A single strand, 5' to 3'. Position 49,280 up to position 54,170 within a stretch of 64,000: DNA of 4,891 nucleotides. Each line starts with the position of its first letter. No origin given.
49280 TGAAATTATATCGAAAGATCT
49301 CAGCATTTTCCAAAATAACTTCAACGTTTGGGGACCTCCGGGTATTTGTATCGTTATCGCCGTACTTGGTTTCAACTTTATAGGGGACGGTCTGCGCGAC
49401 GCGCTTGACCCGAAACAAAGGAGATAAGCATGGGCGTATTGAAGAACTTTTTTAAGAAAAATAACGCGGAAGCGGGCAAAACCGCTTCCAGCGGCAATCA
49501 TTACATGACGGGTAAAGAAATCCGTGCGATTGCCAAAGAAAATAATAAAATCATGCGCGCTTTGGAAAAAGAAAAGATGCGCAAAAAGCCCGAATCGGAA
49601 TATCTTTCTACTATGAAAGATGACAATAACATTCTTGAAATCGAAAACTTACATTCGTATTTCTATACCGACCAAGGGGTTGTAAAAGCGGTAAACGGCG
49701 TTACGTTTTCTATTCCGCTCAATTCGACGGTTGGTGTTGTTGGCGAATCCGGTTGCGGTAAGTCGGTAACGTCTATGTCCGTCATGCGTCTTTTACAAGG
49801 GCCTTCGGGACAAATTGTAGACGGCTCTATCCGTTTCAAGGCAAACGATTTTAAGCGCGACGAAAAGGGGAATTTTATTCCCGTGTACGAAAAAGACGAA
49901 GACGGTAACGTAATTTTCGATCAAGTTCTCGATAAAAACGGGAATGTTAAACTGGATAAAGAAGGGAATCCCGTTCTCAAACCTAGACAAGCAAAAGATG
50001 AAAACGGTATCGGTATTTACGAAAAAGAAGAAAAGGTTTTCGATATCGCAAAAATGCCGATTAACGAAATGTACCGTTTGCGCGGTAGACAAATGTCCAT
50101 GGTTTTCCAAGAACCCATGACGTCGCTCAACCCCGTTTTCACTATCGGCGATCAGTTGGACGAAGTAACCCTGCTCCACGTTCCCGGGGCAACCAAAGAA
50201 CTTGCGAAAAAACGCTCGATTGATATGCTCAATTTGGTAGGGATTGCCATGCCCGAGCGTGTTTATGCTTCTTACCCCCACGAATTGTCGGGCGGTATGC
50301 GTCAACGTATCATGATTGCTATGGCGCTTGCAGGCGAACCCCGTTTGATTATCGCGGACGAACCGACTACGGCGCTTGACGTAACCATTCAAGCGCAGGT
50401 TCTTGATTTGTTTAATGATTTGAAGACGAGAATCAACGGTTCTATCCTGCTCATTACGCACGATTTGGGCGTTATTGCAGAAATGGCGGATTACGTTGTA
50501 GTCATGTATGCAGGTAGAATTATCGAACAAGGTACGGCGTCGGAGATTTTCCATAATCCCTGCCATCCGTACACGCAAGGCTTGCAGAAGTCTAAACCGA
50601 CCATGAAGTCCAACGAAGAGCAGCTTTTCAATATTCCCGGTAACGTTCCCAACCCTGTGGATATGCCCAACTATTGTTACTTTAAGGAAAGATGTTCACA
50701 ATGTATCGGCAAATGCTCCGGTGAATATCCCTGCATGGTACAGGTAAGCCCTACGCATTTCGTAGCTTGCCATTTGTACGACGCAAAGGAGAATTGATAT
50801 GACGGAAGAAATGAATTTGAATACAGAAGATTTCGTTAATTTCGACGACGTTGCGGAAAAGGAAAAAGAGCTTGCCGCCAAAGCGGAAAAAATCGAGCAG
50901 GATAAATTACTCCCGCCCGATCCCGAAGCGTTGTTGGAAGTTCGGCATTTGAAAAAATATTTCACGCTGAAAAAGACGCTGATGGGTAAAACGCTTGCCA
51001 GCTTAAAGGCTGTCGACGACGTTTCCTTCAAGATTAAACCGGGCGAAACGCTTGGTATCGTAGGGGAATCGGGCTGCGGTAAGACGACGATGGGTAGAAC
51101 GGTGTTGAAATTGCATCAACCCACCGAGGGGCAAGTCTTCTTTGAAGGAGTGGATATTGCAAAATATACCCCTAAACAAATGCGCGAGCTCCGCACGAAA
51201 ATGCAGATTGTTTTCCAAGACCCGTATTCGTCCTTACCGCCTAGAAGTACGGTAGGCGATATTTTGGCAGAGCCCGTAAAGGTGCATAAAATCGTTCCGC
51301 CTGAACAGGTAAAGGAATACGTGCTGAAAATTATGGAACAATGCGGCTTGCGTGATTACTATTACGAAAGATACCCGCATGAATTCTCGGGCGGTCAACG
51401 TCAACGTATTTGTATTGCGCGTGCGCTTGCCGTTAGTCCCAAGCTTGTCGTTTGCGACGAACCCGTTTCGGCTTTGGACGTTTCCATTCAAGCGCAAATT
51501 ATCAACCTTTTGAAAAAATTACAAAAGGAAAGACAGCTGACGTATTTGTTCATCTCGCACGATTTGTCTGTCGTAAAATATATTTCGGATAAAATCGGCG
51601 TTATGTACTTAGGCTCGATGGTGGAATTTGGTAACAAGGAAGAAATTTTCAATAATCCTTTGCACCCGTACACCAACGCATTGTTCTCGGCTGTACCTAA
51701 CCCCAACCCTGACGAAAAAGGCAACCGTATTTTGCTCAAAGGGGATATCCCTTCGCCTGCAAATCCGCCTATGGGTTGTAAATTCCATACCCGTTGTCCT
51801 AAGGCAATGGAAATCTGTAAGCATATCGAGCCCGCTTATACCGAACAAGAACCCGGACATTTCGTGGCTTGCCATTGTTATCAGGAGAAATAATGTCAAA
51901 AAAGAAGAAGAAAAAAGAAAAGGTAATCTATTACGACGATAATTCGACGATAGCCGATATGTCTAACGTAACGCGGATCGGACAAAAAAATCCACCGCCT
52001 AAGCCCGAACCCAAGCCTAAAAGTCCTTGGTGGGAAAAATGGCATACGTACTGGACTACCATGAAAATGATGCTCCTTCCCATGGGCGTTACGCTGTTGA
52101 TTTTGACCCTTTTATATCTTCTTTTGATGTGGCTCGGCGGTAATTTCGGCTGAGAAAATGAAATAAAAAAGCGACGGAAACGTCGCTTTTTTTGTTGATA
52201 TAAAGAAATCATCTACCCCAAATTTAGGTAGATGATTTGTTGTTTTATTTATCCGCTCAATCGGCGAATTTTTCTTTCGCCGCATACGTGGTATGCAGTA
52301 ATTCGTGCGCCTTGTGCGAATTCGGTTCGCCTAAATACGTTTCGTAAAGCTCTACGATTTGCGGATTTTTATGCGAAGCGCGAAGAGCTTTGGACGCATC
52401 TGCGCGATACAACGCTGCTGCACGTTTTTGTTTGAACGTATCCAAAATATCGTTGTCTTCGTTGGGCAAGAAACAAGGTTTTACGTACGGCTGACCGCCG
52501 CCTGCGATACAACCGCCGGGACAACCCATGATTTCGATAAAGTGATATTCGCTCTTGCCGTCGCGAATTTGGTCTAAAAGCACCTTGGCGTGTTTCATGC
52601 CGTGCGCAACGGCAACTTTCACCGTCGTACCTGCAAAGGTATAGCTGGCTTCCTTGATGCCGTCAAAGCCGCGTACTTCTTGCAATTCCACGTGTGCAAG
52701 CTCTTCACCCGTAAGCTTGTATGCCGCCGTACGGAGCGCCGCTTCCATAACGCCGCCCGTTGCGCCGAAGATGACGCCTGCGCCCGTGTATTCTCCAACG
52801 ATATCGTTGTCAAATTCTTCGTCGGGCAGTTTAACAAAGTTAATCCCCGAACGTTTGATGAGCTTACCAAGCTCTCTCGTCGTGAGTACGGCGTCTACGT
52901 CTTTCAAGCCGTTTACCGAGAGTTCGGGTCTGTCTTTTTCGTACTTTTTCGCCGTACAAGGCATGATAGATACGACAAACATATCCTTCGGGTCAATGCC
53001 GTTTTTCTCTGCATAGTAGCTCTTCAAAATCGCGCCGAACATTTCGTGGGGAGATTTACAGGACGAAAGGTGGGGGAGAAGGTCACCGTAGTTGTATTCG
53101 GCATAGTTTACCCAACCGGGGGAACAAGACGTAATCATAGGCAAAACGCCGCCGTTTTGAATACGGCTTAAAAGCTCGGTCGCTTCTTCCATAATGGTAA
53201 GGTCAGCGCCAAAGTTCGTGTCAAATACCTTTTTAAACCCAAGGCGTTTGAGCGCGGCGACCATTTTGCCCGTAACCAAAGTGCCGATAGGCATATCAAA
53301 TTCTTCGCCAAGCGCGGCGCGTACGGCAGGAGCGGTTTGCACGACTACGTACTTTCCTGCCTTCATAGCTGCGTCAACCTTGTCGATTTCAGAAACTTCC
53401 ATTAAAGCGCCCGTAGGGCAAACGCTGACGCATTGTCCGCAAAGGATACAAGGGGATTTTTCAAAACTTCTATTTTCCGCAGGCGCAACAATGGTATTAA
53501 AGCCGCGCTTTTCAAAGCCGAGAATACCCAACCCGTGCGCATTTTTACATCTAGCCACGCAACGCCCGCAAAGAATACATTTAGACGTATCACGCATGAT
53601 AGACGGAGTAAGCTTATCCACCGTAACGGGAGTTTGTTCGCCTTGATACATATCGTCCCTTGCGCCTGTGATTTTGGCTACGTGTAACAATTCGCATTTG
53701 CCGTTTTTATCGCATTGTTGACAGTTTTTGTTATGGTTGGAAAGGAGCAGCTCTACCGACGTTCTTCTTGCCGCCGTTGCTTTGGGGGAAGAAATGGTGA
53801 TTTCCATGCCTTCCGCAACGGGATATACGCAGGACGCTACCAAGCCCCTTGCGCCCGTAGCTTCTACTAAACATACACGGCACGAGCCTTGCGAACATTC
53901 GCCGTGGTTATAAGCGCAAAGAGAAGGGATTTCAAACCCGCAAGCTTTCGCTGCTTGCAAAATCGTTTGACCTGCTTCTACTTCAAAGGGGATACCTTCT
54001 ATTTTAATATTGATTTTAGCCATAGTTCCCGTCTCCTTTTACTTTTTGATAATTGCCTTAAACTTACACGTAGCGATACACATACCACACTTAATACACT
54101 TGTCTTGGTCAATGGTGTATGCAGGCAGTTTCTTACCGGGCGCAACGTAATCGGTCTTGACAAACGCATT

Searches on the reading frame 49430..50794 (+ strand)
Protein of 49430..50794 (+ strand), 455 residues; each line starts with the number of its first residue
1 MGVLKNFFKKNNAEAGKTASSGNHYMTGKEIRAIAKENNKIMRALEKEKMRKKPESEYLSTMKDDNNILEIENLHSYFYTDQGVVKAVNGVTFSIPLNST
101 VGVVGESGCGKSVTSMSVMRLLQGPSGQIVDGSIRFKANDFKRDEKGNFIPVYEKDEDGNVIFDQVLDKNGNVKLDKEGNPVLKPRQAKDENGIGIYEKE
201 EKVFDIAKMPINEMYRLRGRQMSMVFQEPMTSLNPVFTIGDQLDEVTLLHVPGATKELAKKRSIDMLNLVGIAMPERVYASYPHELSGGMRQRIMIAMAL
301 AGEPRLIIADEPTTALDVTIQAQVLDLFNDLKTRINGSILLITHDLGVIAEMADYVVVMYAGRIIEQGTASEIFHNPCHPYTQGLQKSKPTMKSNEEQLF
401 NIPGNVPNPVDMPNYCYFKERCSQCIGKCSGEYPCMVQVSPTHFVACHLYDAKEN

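Call 8: search_protein_families(library=pfam, proteins=[window:49430-50794:+], max_evalue=0.001)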
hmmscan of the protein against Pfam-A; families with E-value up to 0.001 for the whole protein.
window:49430-50794:+ (455 aa): 2 families
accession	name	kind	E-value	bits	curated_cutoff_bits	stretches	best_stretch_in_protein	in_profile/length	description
PF00005.33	ABC_tran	-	4.5e-23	82.8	25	1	89-314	2-137/137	ABC transporter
PF08352.17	oligo_HPY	-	1e-17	64.7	27.1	1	365-429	1-65/65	Oligopeptide/dipeptide transporter, C-terminal region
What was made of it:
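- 47349..51893 (+): OppB, OppC, OppD and OppF: two permeases and two ATPases with oligo_HPY tails. Pfam (call 8).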

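Call 63: search_protein_families(library=ncbifam, proteins=[window:49430-50794:+], max_evalue=0.00001)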
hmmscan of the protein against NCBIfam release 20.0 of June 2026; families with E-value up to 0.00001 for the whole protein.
window:49430-50794:+ (455 aa): 181 families (the best 25 are shown)
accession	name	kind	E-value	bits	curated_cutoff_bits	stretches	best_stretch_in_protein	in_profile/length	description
NF007010.1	PRK09473.1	subfamily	7e-98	327.3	575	2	204-449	70-313/318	oligopeptide ABC transporter ATP-binding protein OppD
NF008246.0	PRK11022.1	equivalog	8.4e-91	304.4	541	2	205-449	74-316/326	dipeptide ABC transporter ATP-binding protein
NF043079.1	MMSYN1_0167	equivalog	2.7e-90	303.7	740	2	210-453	296-538/561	oligopeptide ABC transporter ATP-binding protein OppD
NF007613.0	PRK10261.1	equivalog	1.4e-79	268.2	1077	2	198-392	82-275/623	glutathione ABC transporter ATP-binding protein GsiA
NF008453.0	PRK11308.1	subfamily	9.3e-77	258.5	408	2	213-454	92-330/334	dipeptide ABC transporter ATP-binding protein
NF011713.0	PRK15134.1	equivalog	6.4e-76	256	834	2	213-393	85-264/529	microcin C ABC transporter ATP-binding protein YejF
NF011659.0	PRK15079.1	equivalog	2e-71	240.5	540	2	208-449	90-330/334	murein tripeptide/oligopeptide ABC transporter ATP binding protein OppF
TIGR02770.1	nickel_nikD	equivalog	1.2e-70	237.5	318.7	2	206-386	49-226/230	nickel import ATP-binding protein NikD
NF047576.1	opine_ATP_CntF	equivalog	2e-67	227.2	385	2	205-395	70-259/264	staphylopine uptake ABC transporter ATP-binding protein CntF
NF047578.1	opine_ATP_CntD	equivalog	1.8e-66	224.1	380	2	205-398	70-262/266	staphylopine uptake ABC transporter ATP-binding protein CntD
NF043071.1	DppF_dipep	equivalog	7.4e-64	216.2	660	2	214-451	94-328/331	dipeptide ABC transporter ATP-binding subunit DppF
NF011674.0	PRK15093.1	equivalog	1.1e-55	189.1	627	1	205-449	74-323/330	putrescine export ABC transporter ATP-binding protein SapD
NF043078.1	MMSYN1_0168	equivalog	1.8e-48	165.7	800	2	260-390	470-598/649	oligopeptide ABC transporter ATP-binding protein OppF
TIGR01186.1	proV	subfamily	5.3e-39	134.3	326.6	1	205-386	56-230/363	betaine/proline/choline family ABC transporter ATP-binding protein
TIGR02769.1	nickel_nikE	equivalog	5.9e-39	134.1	332.55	1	205-387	74-251/265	nickel import ATP-binding protein NikE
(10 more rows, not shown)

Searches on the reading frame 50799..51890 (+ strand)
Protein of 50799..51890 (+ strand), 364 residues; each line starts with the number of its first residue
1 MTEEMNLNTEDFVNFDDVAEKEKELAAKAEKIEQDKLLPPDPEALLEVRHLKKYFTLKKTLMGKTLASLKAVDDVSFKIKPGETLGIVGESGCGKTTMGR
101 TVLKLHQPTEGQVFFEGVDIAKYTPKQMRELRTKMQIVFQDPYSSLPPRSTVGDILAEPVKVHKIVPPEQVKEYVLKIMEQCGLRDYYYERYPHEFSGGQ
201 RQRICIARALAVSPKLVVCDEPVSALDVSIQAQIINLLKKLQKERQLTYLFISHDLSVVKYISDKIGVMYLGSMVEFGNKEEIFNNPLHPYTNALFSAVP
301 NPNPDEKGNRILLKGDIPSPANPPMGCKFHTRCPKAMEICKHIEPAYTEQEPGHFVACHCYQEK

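Call 8: search_protein_families(library=pfam, proteins=[window:50799-51890:+], max_evalue=0.001)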
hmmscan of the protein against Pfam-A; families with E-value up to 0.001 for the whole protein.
window:50799-51890:+ (364 aa): 5 families
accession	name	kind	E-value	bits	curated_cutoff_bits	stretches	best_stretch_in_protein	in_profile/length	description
PF00005.33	ABC_tran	-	1.6e-33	116.7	25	1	73-223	2-136/137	ABC transporter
PF08352.17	oligo_HPY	-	3.8e-21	75.7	27.1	1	275-340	1-65/65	Oligopeptide/dipeptide transporter, C-terminal region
PF13304.12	AAA_21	-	2.6e-05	24.9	27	1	185-259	227-303/304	AAA domain, putative AbiEii toxin, Type IV TA system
PF02463.25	SMC_N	-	0.00048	20.1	40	0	187-269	135-212/220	RecF/RecN/SMC N terminal domain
PF13401.12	AAA_22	-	0.00085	20.1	27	0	87-143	10-62/130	AAA domain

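Call 63: search_protein_families(library=ncbifam, proteins=[window:50799-51890:+], max_evalue=0.00001)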
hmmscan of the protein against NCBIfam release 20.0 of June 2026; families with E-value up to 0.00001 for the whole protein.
window:50799-51890:+ (364 aa): 186 families (the best 25 are shown)
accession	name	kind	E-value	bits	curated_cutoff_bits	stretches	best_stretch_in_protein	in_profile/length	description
NF008453.0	PRK11308.1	subfamily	2.7e-126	421.4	408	1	43-362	10-327/334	dipeptide ABC transporter ATP-binding protein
NF011659.0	PRK15079.1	equivalog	3.1e-120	400.9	540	1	43-359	9-329/334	murein tripeptide/oligopeptide ABC transporter ATP binding protein OppF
NF043071.1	DppF_dipep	equivalog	3.4e-111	371.8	660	1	43-360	11-326/331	dipeptide ABC transporter ATP-binding subunit DppF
NF007613.0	PRK10261.1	equivalog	3.1e-100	336.4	1077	1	24-320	294-589/623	glutathione ABC transporter ATP-binding protein GsiA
NF043078.1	MMSYN1_0168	equivalog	2.3e-90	304.1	800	2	167-312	464-610/649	oligopeptide ABC transporter ATP-binding protein OppF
NF011713.0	PRK15134.1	equivalog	2.2e-81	274.1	834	1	29-296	259-526/529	microcin C ABC transporter ATP-binding protein YejF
TIGR02769.1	nickel_nikE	equivalog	5.5e-74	249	332.55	1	45-305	2-259/265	nickel import ATP-binding protein NikE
NF008246.0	PRK11022.1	equivalog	2.4e-70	237.2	541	1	62-360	13-316/326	dipeptide ABC transporter ATP-binding protein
NF007010.1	PRK09473.1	subfamily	3e-70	236.5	575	1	67-363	16-316/318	oligopeptide ABC transporter ATP-binding protein OppD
NF043079.1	MMSYN1_0167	equivalog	1.2e-67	229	740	1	124-355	296-529/561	oligopeptide ABC transporter ATP-binding protein OppD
NF007739.0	PRK10419.1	subfamily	7.3e-66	222.4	354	1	44-299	2-254/268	nickel ABC transporter ATP-binding protein NikE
NF047576.1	opine_ATP_CntF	equivalog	1.4e-56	191.6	385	1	70-298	18-252/264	staphylopine uptake ABC transporter ATP-binding protein CntF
NF011692.0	PRK15112.1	equivalog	2.6e-56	191.2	452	1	43-297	3-252/269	putrescine export ABC transporter ATP-binding protein SapF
NF047578.1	opine_ATP_CntD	equivalog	4.8e-56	189.9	380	1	70-298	18-252/266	staphylopine uptake ABC transporter ATP-binding protein CntD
TIGR01186.1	proV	subfamily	8.6e-55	186.3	326.6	1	68-297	5-231/363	betaine/proline/choline family ABC transporter ATP-binding protein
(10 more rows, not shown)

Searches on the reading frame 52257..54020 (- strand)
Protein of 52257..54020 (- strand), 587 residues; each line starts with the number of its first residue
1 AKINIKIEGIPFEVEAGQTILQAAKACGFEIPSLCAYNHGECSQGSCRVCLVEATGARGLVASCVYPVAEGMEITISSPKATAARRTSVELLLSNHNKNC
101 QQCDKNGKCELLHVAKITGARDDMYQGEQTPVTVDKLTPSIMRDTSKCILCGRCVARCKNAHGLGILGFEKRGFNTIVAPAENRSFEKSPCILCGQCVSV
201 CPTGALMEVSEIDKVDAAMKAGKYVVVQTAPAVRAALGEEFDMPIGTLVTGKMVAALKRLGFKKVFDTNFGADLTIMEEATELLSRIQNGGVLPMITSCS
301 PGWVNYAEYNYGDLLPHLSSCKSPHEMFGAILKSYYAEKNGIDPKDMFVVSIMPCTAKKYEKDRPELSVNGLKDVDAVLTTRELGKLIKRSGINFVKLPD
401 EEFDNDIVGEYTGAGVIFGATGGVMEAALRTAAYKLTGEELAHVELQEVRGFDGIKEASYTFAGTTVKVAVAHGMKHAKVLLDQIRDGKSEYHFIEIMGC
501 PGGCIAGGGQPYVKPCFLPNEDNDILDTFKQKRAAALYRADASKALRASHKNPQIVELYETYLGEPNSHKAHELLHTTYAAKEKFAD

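Call 43: search_protein_families(library=pfam, proteins=[window:52257-54020:-], max_evalue=0.0001)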
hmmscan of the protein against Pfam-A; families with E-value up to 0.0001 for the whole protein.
window:52257-54020:- (587 aa): 12 families
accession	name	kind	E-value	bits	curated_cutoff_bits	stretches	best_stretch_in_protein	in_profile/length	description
PF02906.19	Fe_hyd_lg_C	-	7.7e-101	337.3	22.1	1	223-508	1-245/245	Iron only hydrogenase large subunit, C-terminal domain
PF02256.22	Fe_hyd_SSU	-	2.9e-24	85.3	24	1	529-581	3-55/56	Iron hydrogenase small subunit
PF13510.11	Fer2_4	-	2.1e-19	69.8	22.8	1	2-76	3-79/82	2Fe-2S iron-sulfur cluster binding domain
PF10588.14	NADH-G_4Fe-4S_3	-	5.6e-11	42.2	27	1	85-119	1-35/40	NADH-ubiquinone oxidoreductase-G iron-sulfur binding region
PF00037.32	Fer4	-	4.1e-09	36.3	21.1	1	191-206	8-23/24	4Fe-4S binding domain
PF12838.12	Fer4_7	-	3.4e-07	31.1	27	1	147-205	1-52/52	4Fe-4S dicluster domain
PF13187.11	Fer4_9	-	3.6e-07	30.5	27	0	189-205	35-51/52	4Fe-4S dicluster domain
PF13237.11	Fer4_10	-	5.8e-07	29.8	25.5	1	141-202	2-53/53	4Fe-4S dicluster domain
PF22117.2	Fer4_Nqo3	-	1.1e-06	29.2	27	1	139-206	2-66/67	NADH-quinone oxidoreductase subunit 3, ferredoxin-like domain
PF12837.12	Fer4_6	-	2.5e-06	27.6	25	1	186-206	4-24/24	4Fe-4S binding domain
PF13459.11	Fer4_15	-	3e-05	25.1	22.4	0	144-178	4-33/66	4Fe-4S single cluster domain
PF14697.11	Fer4_21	-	3.4e-05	24.3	35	1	144-204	4-55/59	4Fe-4S dicluster domain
